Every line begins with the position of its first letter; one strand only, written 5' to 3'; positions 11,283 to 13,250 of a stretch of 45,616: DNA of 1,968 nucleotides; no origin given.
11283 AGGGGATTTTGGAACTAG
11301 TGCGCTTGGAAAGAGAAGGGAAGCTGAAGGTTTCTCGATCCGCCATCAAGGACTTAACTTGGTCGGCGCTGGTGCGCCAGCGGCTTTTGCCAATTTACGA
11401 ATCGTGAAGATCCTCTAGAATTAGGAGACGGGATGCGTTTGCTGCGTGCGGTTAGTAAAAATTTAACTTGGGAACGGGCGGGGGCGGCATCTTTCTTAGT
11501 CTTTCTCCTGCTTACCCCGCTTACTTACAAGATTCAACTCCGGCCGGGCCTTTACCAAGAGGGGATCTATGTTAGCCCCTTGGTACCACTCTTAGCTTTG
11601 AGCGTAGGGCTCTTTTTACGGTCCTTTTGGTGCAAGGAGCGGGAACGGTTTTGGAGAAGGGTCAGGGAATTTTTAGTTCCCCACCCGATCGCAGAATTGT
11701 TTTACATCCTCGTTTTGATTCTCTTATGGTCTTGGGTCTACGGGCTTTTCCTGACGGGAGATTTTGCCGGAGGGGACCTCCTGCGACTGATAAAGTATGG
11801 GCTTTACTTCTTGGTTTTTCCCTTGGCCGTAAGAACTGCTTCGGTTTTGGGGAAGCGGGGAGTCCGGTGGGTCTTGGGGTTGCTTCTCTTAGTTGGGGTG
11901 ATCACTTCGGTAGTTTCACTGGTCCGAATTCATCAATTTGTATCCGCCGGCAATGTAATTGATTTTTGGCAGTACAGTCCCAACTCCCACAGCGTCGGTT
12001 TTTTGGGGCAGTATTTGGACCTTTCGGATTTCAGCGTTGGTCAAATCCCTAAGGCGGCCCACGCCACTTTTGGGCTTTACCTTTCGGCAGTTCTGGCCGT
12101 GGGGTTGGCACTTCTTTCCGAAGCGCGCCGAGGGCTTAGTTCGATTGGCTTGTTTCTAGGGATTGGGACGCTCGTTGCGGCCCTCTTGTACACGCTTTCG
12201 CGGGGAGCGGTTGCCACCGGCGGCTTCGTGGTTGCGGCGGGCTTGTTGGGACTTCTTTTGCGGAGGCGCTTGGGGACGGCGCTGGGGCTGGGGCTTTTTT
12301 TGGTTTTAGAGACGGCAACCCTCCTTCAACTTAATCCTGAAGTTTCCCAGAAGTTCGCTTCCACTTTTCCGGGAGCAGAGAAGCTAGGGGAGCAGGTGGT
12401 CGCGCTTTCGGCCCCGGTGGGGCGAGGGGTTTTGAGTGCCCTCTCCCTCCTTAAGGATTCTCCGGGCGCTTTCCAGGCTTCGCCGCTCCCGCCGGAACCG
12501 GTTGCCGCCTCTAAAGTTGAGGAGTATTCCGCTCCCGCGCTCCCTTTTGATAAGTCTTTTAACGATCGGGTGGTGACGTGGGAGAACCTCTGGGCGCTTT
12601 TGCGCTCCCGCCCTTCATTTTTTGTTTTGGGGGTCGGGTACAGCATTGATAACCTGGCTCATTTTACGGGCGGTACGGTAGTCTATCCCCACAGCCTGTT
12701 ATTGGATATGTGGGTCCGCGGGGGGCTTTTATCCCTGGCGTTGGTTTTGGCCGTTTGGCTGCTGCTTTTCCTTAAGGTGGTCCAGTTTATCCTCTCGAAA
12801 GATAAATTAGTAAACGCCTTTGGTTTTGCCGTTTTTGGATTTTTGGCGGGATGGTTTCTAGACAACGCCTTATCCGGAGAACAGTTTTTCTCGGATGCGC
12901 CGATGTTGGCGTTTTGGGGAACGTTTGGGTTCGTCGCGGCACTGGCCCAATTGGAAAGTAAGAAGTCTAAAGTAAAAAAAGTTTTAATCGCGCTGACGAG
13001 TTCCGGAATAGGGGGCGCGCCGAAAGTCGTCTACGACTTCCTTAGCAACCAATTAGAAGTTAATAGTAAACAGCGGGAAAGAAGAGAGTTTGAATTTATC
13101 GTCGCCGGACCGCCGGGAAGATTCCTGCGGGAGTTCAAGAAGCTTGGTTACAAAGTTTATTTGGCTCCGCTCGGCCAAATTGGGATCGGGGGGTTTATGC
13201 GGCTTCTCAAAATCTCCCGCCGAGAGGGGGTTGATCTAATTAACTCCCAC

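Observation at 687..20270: Complete ABC-exporter-dependent glycan assembly line with terminator, ligase-like and DUF4012 components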

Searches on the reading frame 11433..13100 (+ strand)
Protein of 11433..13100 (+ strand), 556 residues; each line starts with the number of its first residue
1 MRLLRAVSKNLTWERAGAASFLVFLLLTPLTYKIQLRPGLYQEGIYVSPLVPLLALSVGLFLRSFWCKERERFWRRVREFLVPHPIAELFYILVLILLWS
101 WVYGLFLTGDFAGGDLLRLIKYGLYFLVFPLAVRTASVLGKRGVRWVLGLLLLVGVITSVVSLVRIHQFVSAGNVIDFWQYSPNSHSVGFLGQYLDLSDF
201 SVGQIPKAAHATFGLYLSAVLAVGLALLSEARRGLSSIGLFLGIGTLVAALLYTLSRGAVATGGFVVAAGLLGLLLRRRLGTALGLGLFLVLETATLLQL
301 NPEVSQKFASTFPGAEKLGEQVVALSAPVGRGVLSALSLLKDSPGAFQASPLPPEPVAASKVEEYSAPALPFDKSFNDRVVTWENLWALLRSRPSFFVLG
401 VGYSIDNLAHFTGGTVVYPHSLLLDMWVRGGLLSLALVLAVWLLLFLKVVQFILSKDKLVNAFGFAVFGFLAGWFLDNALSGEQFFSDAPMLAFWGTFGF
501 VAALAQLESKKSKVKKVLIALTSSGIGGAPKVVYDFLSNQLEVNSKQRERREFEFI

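Call 7: search_protein_families(library=pfam, proteins=[window:11433-13100:+], max_evalue=1)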
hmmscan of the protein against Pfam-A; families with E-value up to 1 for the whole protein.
window:11433-13100:+ (556 aa): 0 families

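Call 14: search_solved_structures(query=window:11433-13100:+, max_evalue=10)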
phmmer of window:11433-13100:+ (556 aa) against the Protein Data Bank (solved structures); distinct sequences matched with E-value up to 10: 3.
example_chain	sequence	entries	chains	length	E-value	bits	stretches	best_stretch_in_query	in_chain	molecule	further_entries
3s7z_A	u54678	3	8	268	0.94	11.3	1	194-266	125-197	Putative aspartate racemase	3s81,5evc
8jo0_H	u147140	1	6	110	1.3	10.8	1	161-198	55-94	Cell death protein 4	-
7qsd_s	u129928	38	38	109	2.1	10.1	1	321-375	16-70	NADH dehydrogenase [ubiquinone] flavoprotein 3, mitochondrial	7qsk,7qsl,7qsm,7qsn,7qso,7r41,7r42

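Call 16: find_homologous_proteins(query=window:11433-13067:+, max_evalue=0.001)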
Query window:11433-13067:+ (545 aa): 11 proteins with E <= 0.001 among 8000 candidates.
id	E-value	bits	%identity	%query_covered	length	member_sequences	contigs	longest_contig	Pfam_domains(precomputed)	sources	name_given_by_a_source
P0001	7.4e-243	825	100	72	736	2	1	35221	PF00534.27,PF13579.13,PF13439.13,PF20706.4,PF13692.13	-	-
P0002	1.3e-195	669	62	99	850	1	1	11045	PF00534.27,PF13579.13,PF13524.13,PF13439.13,PF20706.4,PF13692.13,PF04932.21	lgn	-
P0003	1.1e-181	623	59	94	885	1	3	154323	PF00534.27,PF13579.13,PF13439.13,PF20706.4,PF13692.13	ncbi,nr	ncbi:glycosyltransferase [Candidatus Saccharibacteria bacterium]|nr:glycosyltransferase [Candidatus 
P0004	4.5e-133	463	53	79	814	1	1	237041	PF00534.27,PF13579.13,PF13439.13,PF20706.4,PF13692.13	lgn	-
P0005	1.6e-113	398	46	93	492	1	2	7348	PF04932.21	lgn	-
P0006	2.0e-110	388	43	99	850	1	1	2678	PF00534.27,PF13579.13,PF13524.13,PF13439.13,PF20706.4,PF13692.13,PF04932.21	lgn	-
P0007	3.1e-103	364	42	91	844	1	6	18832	PF00534.27,PF13579.13,PF13524.13,PF13439.13,PF13692.13,PF04932.21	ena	-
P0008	9.9e-102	359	42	91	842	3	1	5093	PF00534.27,PF13579.13,PF13524.13,PF13439.13,PF20706.4,PF13692.13,PF04932.21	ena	-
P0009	2.4e-100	355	42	86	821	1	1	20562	PF00534.27,PF13579.13,PF13524.13,PF13439.13,PF20706.4,PF13692.13,PF04932.21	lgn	-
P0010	2.7e-94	335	42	92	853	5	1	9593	PF00534.27,PF13579.13,PF13439.13,PF20706.4,PF13692.13,PF04932.21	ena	-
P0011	1.0e-88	317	42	91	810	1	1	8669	PF00534.27,PF13579.13,PF13524.13,PF13439.13,PF13692.13,PF04932.21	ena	-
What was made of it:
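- On Wzy_C superfamily (PF04932: WaaL, PglL/PilO/WsaB, TacL, some Wzy): Precomputed PF04932 hits are recorded for 8 of 10 homologues (call 16).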

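Call 19: find_encoding_contigs(protein=P0003, flank=10000, max_places=3)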
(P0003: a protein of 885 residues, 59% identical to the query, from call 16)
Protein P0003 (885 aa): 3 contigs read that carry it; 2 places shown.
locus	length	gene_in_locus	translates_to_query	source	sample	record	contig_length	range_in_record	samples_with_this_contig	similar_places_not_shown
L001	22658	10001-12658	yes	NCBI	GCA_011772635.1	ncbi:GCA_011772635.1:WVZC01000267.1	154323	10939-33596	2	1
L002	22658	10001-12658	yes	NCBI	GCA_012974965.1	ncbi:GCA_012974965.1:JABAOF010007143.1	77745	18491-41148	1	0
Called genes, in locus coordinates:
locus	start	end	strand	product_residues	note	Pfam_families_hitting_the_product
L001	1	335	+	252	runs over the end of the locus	PF13489:Methyltransf_23, PF07021:MetW (weak), PF13847:Methyltransf_31 (weak), PF08241:Methyltransf_11, PF08242:Methyltransf_12 (weak), PF13649:Methyltransf_25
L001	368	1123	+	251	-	PF13489:Methyltransf_23, PF01209:Ubie_methyltran (weak), PF08241:Methyltransf_11, PF08242:Methyltransf_12 (weak), PF13649:Methyltransf_25, PF13847:Methyltransf_31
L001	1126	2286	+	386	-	PF00534:Glycos_transf_1 (weak)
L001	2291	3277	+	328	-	PF00534:Glycos_transf_1, PF13692:Glyco_trans_1_4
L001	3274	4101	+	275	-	PF00535:Glycos_transf_2, PF13641:Glyco_tranf_2_3 (faint)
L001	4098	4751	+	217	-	-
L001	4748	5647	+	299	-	PF00535:Glycos_transf_2, PF10111:Glyco_tranf_2_2, PF13641:Glyco_tranf_2_3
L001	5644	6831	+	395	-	PF13439:Glyco_transf_4, PF13579:Glyco_trans_4_4 (faint), PF00534:Glycos_transf_1, PF13692:Glyco_trans_1_4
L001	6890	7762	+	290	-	PF01531:Glyco_transf_11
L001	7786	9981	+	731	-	PF10111:Glyco_tranf_2_2, PF13641:Glyco_tranf_2_3, PF00535:Glycos_transf_2, PF13439:Glyco_transf_4, PF13579:Glyco_trans_4_4 (weak), PF00534:Glycos_transf_1, PF13692:Glyco_trans_1_4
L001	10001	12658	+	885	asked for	PF13439:Glyco_transf_4, PF13579:Glyco_trans_4_4, PF00534:Glycos_transf_1, PF20706:GT4-conflict (weak), PF13692:Glyco_trans_1_4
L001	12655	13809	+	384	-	PF13439:Glyco_transf_4, PF20706:GT4-conflict, PF00534:Glycos_transf_1, PF13692:Glyco_trans_1_4, PF13524:Glyco_trans_1_2 (weak)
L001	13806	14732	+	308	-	PF01073:3Beta_HSD, PF01370:Epimerase, PF02719:Polysacc_synt_2, PF04321:RmlD_sub_bind, PF05368:NmrA, PF07993:NAD_binding_4 (faint), PF13460:NAD_binding_10, PF16363:GDP_Man_Dehyd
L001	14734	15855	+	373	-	PF13439:Glyco_transf_4, PF20706:GT4-conflict (faint), PF00534:Glycos_transf_1, PF13692:Glyco_trans_1_4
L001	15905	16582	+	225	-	PF02397:Bac_transf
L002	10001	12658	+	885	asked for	PF13439:Glyco_transf_4, PF13579:Glyco_trans_4_4, PF00534:Glycos_transf_1, PF20706:GT4-conflict (weak), PF13692:Glyco_trans_1_4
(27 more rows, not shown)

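Call 31: find_encoding_contigs(protein=P0004, flank=10000, max_places=2)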
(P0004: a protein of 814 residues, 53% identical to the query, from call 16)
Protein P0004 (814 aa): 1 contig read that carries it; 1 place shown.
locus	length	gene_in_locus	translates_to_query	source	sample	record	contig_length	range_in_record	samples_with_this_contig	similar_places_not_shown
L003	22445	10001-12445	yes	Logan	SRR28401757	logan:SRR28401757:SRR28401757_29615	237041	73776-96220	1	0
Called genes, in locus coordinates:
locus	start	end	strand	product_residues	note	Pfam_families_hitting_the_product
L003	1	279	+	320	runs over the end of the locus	PF01370:Epimerase, PF04321:RmlD_sub_bind, PF16363:GDP_Man_Dehyd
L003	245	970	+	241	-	PF00535:Glycos_transf_2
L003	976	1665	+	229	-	PF00891:Methyltransf_2 (weak), PF01209:Ubie_methyltran (weak), PF13489:Methyltransf_23, PF02353:CMAS (weak), PF13649:Methyltransf_25, PF13847:Methyltransf_31, PF08241:Methyltransf_11, PF08242:Methyltransf_12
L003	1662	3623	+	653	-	-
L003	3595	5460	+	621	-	PF09594:GT87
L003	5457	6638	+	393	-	PF13439:Glyco_transf_4, PF13579:Glyco_trans_4_4 (faint), PF00534:Glycos_transf_1, PF13692:Glyco_trans_1_4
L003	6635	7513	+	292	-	PF01531:Glyco_transf_11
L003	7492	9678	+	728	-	PF00535:Glycos_transf_2, PF10111:Glyco_tranf_2_2, PF13641:Glyco_tranf_2_3, PF13579:Glyco_trans_4_4 (faint), PF00534:Glycos_transf_1, PF13692:Glyco_trans_1_4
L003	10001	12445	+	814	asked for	PF13439:Glyco_transf_4, PF13579:Glyco_trans_4_4, PF20706:GT4-conflict, PF00534:Glycos_transf_1, PF13692:Glyco_trans_1_4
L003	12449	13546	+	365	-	PF13439:Glyco_transf_4 (weak), PF00534:Glycos_transf_1, PF13692:Glyco_trans_1_4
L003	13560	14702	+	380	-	PF13439:Glyco_transf_4, PF20706:GT4-conflict, PF00534:Glycos_transf_1, PF13692:Glyco_trans_1_4, PF13524:Glyco_trans_1_2 (weak)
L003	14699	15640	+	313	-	PF01073:3Beta_HSD, PF01370:Epimerase, PF02719:Polysacc_synt_2, PF04321:RmlD_sub_bind, PF13460:NAD_binding_10 (weak), PF16363:GDP_Man_Dehyd, PF07993:NAD_binding_4 (weak)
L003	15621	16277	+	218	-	PF02397:Bac_transf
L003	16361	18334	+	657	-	PF13196:DUF4012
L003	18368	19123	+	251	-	PF11967:RecO_N, PF02565:RecO_C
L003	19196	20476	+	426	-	PF00587:tRNA-synt_2b, PF03129:HGTP_anticodon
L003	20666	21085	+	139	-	PF02381:MraZ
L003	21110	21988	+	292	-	PF01795:Methyltransf_5, PF13847:Methyltransf_31 (faint), PF13649:Methyltransf_25 (faint)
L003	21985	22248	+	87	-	-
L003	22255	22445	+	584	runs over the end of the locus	PF03717:PBP_dimer, PF00905:Transpeptidase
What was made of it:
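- The three loci that share the GT4a/GT11/GT2-GT4 genes all carry a methyltransferase upstream, of a different class from FkbM (calls 19, 31).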

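Call 32: find_encoding_contigs(protein=P0009, flank=10000, max_places=2)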
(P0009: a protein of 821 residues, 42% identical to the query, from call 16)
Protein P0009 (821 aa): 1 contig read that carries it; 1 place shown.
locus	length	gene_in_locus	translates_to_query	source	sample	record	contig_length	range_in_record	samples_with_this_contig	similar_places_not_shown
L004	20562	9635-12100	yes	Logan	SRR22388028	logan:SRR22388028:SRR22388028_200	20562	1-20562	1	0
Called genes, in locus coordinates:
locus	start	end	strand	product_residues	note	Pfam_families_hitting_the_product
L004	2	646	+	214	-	?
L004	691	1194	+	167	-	PF25087:GMPPB_C (faint), PF00132:Hexapep, PF14602:Hexapep_2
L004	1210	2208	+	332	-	PF01073:3Beta_HSD, PF01370:Epimerase, PF02719:Polysacc_synt_2, PF04321:RmlD_sub_bind, PF07993:NAD_binding_4 (faint), PF16363:GDP_Man_Dehyd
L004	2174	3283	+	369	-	PF00155:Aminotran_1_2, PF00266:Aminotran_5, PF01041:DegT_DnrJ_EryC1, PF01053:Cys_Met_Meta_PP (weak)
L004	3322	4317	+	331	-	PF00534:Glycos_transf_1 (weak)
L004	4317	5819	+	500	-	PF01943:Polysacc_synt, PF13440:Polysacc_synt_3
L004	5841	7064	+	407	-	PF13439:Glyco_transf_4, PF13579:Glyco_trans_4_4, PF00534:Glycos_transf_1, PF13692:Glyco_trans_1_4, PF13524:Glyco_trans_1_2 (weak)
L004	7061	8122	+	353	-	PF02350:Epimerase_2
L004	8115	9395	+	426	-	PF13439:Glyco_transf_4 (weak), PF00534:Glycos_transf_1 (weak), PF13692:Glyco_trans_1_4 (weak), PF26337:Gtf3_C (weak)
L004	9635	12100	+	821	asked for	PF13524:Glyco_trans_1_2 (faint), PF04932:Wzy_C, PF13439:Glyco_transf_4, PF13579:Glyco_trans_4_4, PF00534:Glycos_transf_1, PF20706:GT4-conflict (weak), PF13692:Glyco_trans_1_4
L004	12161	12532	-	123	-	PF05635:23S_rRNA_IVP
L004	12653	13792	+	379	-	PF13439:Glyco_transf_4 (weak), PF00534:Glycos_transf_1, PF20706:GT4-conflict, PF13692:Glyco_trans_1_4, PF13524:Glyco_trans_1_2 (weak)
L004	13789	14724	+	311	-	PF01073:3Beta_HSD, PF01370:Epimerase, PF02719:Polysacc_synt_2, PF04321:RmlD_sub_bind, PF16363:GDP_Man_Dehyd, PF07993:NAD_binding_4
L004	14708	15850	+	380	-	PF13439:Glyco_transf_4, PF00534:Glycos_transf_1, PF13692:Glyco_trans_1_4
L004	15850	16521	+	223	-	PF02397:Bac_transf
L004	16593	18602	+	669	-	PF13196:DUF4012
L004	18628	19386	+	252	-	PF11967:RecO_N, PF02565:RecO_C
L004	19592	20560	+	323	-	?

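Call 37: search_solved_structures(query=A3, max_evalue=10, show_alignments=3)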
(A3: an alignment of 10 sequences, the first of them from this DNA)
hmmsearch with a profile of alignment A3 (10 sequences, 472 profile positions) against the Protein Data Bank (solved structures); distinct sequences matched with E-value up to 10: 1.
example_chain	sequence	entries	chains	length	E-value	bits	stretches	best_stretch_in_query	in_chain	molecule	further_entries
8jo0_H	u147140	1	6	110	0.8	11.7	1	152-189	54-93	Cell death protein 4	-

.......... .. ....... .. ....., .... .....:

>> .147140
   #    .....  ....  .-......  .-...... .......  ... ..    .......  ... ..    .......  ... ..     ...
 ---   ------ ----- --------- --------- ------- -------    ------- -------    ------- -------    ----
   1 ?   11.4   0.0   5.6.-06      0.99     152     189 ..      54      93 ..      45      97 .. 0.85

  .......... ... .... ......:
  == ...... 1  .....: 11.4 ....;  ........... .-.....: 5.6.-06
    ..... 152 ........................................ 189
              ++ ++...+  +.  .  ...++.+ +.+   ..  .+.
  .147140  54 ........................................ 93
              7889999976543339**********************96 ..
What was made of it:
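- On Wzy_C superfamily (PF04932: WaaL, PglL/PilO/WsaB, TacL, some Wzy): A profile search against PDB sequences found no WaaL (call 37).
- Tried and rejected: Searches of the Wzy_C domain against PDB sequences, both as a single sequence and as a profile, found no WaaL, PglL or Wzy (calls 14, 37).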

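Call 38: search_protein_families(library=pfam, alignment_id=A3, max_evalue=1)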
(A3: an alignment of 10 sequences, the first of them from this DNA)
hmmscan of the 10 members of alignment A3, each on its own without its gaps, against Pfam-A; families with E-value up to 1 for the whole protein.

A. member 1, seq(508 aa): 1 family
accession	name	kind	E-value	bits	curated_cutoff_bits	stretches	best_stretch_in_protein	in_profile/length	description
PF04932.20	Wzy_C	-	5.8e-05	23.4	31.7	1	246-438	5-148/149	O-Antigen ligase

B. families by the number of members that match (of 10 scanned): 4 families
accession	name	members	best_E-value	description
PF04932.20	Wzy_C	9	1.5e-15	O-Antigen ligase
PF20684.3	Fung_rhodopsin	1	0.35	Fungal rhodopsin domain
PF13301.11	DUF4079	1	0.39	Protein of unknown function (DUF4079)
PF03176.21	MMPL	1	0.84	MMPL family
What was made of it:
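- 11433..12962 (+): Wzy_C-family (O-antigen-ligase-like) 12-TM domain of the 891-aa fusion protein. Nine of 10 family members match, best 1.5e-15 (call 38).
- On Wzy_C superfamily (PF04932: WaaL, PglL/PilO/WsaB, TacL, some Wzy): Nine of 10 family members match, best E 1.5e-15 (call 38).
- Tried and rejected: A 508-aa slice gave Wzy_C at E 5.8e-5 (call 38), so the window's own match is filter-sensitive and weak.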

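Call 46: find_related_loci(query=A3, collection=genome_contigs, flank=10000)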
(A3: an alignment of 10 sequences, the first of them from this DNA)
Query A3 (508 aa) in genome_contigs; peptide patterns used: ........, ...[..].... (x = any residue, [..] = any of these).
57 stretches matched a pattern; 6 encode a relative of the query (tblastn E <= 1e-3); 6 distinct loci.
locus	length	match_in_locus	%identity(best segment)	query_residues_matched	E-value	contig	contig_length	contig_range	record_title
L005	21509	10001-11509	58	4-508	4e-172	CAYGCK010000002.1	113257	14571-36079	MAG TPA_asm: uncultured Candidatus Saccharibacteria bacterium isolate ERP108616_co2_550 genome assembly, contig: NODE_91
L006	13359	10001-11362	41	7-508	3e-104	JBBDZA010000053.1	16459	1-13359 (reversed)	MAG: Parcubacteria group bacterium isolate LejiaD_47_45 Lejia_D_5616_length_16459_cov_27, whole genome shotgun sequence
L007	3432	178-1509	41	17-508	1e-102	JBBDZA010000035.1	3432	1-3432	MAG: Parcubacteria group bacterium isolate LejiaD_47_45 Lejia_D_35132_length_3432_cov_36, whole genome shotgun sequence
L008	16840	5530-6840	42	14-505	5e-100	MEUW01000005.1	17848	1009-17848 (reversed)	MAG: candidate division WWE3 bacterium RBG_19FT_COMBO_53_11 rbg_19ft_combo_scaffold_1359, whole genome shotgun sequence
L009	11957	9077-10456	40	4-507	4e-93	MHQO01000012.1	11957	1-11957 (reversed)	MAG: Candidatus Sungbacteria bacterium RIFCSPLOWO2_01_FULL_47_10 rifcsplowo2_01_scaffold_14990, whole genome shotgun seq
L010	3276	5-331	58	398-508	1e-33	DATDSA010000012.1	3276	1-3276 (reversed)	MAG TPA_asm: Patescibacteria group bacterium isolate SMAG_U7991 k141_3213135, whole genome shotgun sequence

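Call 50: search_protein_families(library=pfam, proteins=[L006:114-920:+, L006:2065-2781:+, L006:2791-3906:+, L006:3911-5413:+, L006:6338-7606:+, L006:7653-9014:+, L009:347-1663:+, L009:4308-5813:+, L009:5815-6822:+, L009:6819-7871:+], max_evalue=0.001)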
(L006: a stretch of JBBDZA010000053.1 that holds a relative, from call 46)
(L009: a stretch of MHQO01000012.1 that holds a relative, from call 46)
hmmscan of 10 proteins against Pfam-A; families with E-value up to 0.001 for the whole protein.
L006:114-920:+ (268 aa): 2 families
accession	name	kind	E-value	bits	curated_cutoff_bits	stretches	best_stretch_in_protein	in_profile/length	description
PF05050.19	Methyltransf_21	-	4.1e-21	76.3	22.7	1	53-202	1-172/173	Methyltransferase FkbM domain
PF02475.24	TRM5-TYW2_MTfase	-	6e-11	43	28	1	47-104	36-93/164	TRM5/TYW2 methyltransferase domain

L006:2065-2781:+ (238 aa): 10 families
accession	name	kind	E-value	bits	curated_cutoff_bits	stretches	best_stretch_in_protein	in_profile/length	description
PF08241.18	Methyltransf_11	-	1.6e-21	77.2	21.2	1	45-135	1-94/95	Methyltransferase domain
PF13489.12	Methyltransf_23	-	2e-17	63.8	27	1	38-161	20-124/164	Methyltransferase domain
PF13649.12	Methyltransf_25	-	2.1e-16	60.8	27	1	45-131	2-96/97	Methyltransferase domain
PF13847.12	Methyltransf_31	-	7.6e-14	52.1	27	1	39-140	2-113/145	Methyltransferase domain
PF08242.18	Methyltransf_12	-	1.6e-11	45.2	30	1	45-134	1-98/98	Methyltransferase domain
PF01209.24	Ubie_methyltran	-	4e-09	36.6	20.1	1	35-136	42-151/233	ubiE/COQ5 methyltransferase family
PF07021.18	MetW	-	7.2e-09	36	21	1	38-142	11-113/193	Methionine biosynthesis protein MetW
PF02353.26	CMAS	-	5.3e-08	32.9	27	1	31-114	53-140/273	Mycolic acid cyclopropane synthetase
PF01135.25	PCMT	-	0.0002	21.6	20.3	1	31-54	64-87/210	Protein-L-isoaspartate(D-aspartate) O-methyltransferase (PCMT)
PF05175.20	MTS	-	0.00082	19.5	23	0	31-81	22-74/170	Methyltransferase small domain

L006:2791-3906:+ (371 aa): 1 family
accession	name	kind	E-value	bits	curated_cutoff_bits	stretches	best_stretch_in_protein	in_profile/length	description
PF04464.20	Glyphos_transf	-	1.6e-51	175.9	22.1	1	17-366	10-366/367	CDP-Glycerol:Poly(glycerophosphate) glycerophosphotransferase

L006:3911-5413:+ (500 aa): 2 families
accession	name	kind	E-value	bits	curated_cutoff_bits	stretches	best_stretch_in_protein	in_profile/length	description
PF13440.11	Polysacc_synt_3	-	4.3e-25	89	23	1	34-328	3-291/293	Polysaccharide biosynthesis protein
PF01943.22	Polysacc_synt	-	4e-22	79.4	28.2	1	13-267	6-259/274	Polysaccharide biosynthesis protein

L006:6338-7606:+ (422 aa): 4 families
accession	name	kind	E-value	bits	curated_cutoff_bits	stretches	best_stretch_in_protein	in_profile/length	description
PF13579.12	Glyco_trans_4_4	-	5.7e-11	43.4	29.7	1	77-211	39-157/158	Glycosyl transferase 4-like domain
PF13439.12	Glyco_transf_4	-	3.4e-10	40.6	28.5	1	104-217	59-170/170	Glycosyltransferase Family 4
PF00534.26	Glycos_transf_1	-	6.4e-06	26.2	26.4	1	332-393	107-166/172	Glycosyl transferases group 1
PF13692.12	Glyco_trans_1_4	-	2.2e-05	25.2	27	1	286-382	53-140/142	Glycosyl transferases group 1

L006:7653-9014:+ (453 aa): 7 families
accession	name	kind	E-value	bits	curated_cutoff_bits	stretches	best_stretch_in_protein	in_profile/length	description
PF01128.25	IspD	-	1.4e-50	172.5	27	1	5-228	2-219/221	2-C-methyl-D-erythritol 4-phosphate cytidylyltransferase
PF00106.31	adh_short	-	1.1e-30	107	26.6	1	278-414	52-190/195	short chain dehydrogenase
PF13561.12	adh_short_C2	-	1.4e-28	100.6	27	1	245-413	18-182/236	Enoyl-(Acyl carrier protein) reductase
PF12804.13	NTP_transf_3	-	2.1e-11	44.7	27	1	6-138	1-123/160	MobA-like NTP transferase domain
PF08659.16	KR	-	5.5e-05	23.6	22.6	1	248-386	26-162/180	KR domain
PF04321.23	RmlD_sub_bind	-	0.0001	21.9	27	1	249-312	2-60/287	RmlD substrate binding domain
PF02348.25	CTP_transf_3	-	0.00055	20.2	22.6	1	6-176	2-171/217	Cytidylyltransferase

L009:347-1663:+ (438 aa): 3 families
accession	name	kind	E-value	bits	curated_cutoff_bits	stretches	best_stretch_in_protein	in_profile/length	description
PF01041.23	DegT_DnrJ_EryC1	-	4.8e-124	414.7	19.8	1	88-433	2-357/360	DegT/DnrJ/EryC1/StrS aminotransferase family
PF01212.27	Beta_elim_lyase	-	1.1e-08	35.2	27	1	107-308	29-239/288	Beta-eliminating lyase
PF00155.27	Aminotran_1_2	-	3e-07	30.4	19.7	1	112-203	44-151/361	Aminotransferase class I and II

L009:4308-5813:+ (501 aa): 2 families
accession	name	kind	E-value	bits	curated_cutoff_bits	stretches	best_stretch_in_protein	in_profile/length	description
PF13440.11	Polysacc_synt_3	-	1.8e-23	83.7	23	1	34-328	3-290/293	Polysaccharide biosynthesis protein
PF01943.22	Polysacc_synt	-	8.2e-20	71.8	28.2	1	12-277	5-270/274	Polysaccharide biosynthesis protein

L009:5815-6822:+ (335 aa): 1 family
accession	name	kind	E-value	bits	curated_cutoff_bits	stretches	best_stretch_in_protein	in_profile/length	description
PF00534.26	Glycos_transf_1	-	2.6e-05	24.3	26.4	1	211-313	65-171/172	Glycosyl transferases group 1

L009:6819-7871:+ (350 aa): 1 family
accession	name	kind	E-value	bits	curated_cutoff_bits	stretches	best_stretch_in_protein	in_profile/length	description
PF02350.25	Epimerase_2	-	2.1e-113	379.2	30.6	1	24-348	6-346/347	UDP-N-acetylglucosamine 2-epimerase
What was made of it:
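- On ABC-transporter-dependent (Wzm/Wzt) glycan pathway with chain-end recognition: A Wzy_C-family domain is present, and relatives of the core use Wzx (calls 32, 50).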
